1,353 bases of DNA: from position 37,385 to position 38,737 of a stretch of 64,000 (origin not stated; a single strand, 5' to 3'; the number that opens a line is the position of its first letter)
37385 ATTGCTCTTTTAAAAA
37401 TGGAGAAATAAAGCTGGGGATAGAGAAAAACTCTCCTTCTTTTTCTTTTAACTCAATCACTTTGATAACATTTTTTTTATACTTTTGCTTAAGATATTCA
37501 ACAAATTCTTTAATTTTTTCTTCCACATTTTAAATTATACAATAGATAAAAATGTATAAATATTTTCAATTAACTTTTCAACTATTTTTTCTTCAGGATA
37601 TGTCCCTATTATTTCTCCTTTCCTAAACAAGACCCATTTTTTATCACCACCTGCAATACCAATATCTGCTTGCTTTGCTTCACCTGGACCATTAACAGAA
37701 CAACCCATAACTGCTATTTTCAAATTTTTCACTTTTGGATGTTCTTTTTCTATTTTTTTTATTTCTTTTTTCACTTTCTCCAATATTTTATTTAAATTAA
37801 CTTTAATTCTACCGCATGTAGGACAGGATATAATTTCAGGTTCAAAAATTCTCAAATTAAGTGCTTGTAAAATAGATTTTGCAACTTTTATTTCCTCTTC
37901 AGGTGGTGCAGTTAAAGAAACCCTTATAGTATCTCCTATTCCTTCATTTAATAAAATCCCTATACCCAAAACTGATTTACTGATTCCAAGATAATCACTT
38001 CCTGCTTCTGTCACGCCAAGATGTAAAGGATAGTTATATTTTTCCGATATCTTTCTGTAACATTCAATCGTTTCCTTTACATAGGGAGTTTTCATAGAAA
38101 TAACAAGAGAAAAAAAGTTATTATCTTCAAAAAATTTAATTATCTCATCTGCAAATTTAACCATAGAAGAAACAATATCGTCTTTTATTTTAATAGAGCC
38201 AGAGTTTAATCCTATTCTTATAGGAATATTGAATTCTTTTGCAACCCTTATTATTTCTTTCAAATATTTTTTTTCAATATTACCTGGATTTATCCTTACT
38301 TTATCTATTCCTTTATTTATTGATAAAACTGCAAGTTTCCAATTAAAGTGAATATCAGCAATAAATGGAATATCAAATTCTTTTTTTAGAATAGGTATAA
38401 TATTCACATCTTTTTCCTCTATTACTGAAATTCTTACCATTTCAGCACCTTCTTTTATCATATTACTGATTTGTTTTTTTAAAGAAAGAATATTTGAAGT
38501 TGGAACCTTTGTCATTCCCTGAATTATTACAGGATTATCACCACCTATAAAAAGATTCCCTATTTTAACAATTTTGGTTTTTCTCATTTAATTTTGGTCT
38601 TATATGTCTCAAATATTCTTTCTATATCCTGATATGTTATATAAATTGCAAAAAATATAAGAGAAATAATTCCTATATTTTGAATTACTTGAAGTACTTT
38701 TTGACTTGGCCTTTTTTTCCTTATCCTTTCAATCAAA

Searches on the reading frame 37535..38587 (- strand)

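Call 7: search_protein_families(library=pfam, proteins=[window:37535-38587:-], max_evalue=0.01)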
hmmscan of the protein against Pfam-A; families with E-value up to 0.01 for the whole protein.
window:37535-38587:- (350 aa): 2 families
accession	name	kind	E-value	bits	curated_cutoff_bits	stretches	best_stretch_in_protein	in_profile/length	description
PF04551.19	GcpE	-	4.9e-122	407.6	32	1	4-343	1-341/343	GcpE protein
PF01517.23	HDV_ag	-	0.003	18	27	1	262-293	28-59/187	Hepatitis delta virus delta antigen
